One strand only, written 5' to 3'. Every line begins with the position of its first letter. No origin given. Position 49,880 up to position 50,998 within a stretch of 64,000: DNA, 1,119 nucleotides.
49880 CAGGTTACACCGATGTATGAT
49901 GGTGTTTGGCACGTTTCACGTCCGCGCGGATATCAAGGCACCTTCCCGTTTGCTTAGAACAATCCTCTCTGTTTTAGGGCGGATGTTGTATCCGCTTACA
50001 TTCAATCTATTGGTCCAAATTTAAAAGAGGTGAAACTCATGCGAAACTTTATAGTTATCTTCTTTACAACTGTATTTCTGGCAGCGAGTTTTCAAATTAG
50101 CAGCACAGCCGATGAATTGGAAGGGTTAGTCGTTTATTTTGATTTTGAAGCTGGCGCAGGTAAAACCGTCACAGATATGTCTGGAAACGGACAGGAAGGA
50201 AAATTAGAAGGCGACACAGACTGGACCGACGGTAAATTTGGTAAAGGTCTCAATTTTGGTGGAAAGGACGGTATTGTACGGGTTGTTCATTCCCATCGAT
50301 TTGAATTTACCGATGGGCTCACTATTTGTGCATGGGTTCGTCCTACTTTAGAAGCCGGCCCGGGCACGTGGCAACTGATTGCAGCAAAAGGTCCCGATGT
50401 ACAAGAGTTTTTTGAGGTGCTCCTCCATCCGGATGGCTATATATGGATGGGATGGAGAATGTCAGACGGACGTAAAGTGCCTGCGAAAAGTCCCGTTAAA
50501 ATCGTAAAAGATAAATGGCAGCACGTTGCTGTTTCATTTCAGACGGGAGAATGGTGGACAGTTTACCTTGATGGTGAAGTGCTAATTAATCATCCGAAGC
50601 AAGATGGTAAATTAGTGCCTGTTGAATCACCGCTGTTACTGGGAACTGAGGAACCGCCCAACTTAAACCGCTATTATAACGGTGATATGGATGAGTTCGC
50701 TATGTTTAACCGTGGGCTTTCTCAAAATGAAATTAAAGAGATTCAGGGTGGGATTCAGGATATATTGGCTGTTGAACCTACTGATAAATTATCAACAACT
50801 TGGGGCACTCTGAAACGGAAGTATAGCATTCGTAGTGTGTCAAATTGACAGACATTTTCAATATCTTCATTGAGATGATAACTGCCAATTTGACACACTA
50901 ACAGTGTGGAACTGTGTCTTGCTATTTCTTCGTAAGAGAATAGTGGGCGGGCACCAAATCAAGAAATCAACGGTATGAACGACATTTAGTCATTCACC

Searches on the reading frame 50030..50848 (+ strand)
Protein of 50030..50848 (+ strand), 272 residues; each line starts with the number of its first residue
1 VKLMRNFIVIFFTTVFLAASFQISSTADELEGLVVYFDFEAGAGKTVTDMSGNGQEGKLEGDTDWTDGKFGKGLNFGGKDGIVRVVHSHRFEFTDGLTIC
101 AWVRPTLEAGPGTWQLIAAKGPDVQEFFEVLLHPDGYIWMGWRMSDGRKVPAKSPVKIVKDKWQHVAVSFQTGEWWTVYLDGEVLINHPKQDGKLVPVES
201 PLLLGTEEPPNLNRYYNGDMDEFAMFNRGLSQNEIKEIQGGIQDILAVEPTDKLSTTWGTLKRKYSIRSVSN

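Call 19: search_protein_families(library=pfam, proteins=[window:50030-50848:+])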
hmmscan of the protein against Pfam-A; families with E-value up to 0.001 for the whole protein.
window:50030-50848:+ (272 aa): 2 families
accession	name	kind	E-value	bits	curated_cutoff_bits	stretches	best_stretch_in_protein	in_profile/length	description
PF13385.13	Laminin_G_3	-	3.5e-22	79.6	27.6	1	80-236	4-151/151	Concanavalin A-like lectin/glucanases superfamily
PF02210.31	Laminin_G_2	-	0.00082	20.3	22.9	0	121-209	15-100/126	Laminin G domain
